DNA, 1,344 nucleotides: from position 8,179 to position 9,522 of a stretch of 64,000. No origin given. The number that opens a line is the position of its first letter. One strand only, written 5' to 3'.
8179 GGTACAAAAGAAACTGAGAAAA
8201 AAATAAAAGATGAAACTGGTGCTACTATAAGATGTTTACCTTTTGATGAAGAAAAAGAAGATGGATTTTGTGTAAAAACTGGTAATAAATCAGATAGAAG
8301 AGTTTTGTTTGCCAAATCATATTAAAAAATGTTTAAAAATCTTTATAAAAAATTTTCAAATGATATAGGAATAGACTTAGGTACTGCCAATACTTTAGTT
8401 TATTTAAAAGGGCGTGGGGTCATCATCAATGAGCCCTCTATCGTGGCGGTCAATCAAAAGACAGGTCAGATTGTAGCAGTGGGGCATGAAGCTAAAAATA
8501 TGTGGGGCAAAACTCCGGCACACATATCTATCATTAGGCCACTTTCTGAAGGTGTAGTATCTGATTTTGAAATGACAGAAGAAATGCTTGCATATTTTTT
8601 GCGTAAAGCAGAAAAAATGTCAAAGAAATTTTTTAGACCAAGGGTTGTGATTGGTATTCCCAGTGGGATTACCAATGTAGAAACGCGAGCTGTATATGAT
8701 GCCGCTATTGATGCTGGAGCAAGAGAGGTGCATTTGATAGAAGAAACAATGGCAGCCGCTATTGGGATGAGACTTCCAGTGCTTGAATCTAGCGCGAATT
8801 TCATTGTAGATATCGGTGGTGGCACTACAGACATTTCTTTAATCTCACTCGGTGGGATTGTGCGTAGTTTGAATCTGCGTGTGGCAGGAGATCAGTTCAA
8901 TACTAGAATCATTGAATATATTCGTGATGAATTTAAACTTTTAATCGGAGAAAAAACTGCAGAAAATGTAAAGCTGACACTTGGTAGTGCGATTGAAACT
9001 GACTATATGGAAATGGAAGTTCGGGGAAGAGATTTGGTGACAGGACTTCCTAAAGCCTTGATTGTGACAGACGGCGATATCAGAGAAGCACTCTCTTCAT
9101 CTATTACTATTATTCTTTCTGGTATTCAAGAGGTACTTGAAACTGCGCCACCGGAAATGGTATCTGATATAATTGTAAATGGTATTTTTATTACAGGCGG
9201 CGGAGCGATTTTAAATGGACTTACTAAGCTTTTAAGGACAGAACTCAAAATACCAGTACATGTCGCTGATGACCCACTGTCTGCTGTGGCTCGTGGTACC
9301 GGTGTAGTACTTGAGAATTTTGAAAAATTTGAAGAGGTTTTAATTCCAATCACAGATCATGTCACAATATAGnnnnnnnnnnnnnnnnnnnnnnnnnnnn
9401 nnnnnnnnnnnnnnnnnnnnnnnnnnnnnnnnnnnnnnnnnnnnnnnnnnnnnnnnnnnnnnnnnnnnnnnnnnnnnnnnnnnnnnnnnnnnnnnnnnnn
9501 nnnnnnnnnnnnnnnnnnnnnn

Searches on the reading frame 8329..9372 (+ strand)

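Call 68: search_protein_families(library=pfam, proteins=[window:8329-9372:+], max_evalue=0.0001)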
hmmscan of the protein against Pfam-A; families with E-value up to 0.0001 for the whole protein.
window:8329-9372:+ (347 aa): 4 families
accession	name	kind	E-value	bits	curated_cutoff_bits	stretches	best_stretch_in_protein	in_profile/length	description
PF06723.19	MreB_Mbl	-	8.5e-133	442.7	27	1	10-335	1-326/327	MreB/Mbl protein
PF00012.26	HSP70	-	1.8e-13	50.1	20.6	1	83-204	110-240/599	Hsp70 protein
PF14450.12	FtsA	-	2.6e-10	41.2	31.8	1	159-315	2-112/127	Cell division protein FtsA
PF00022.25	Actin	-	1.5e-05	24.2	27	0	36-200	31-189/410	Actin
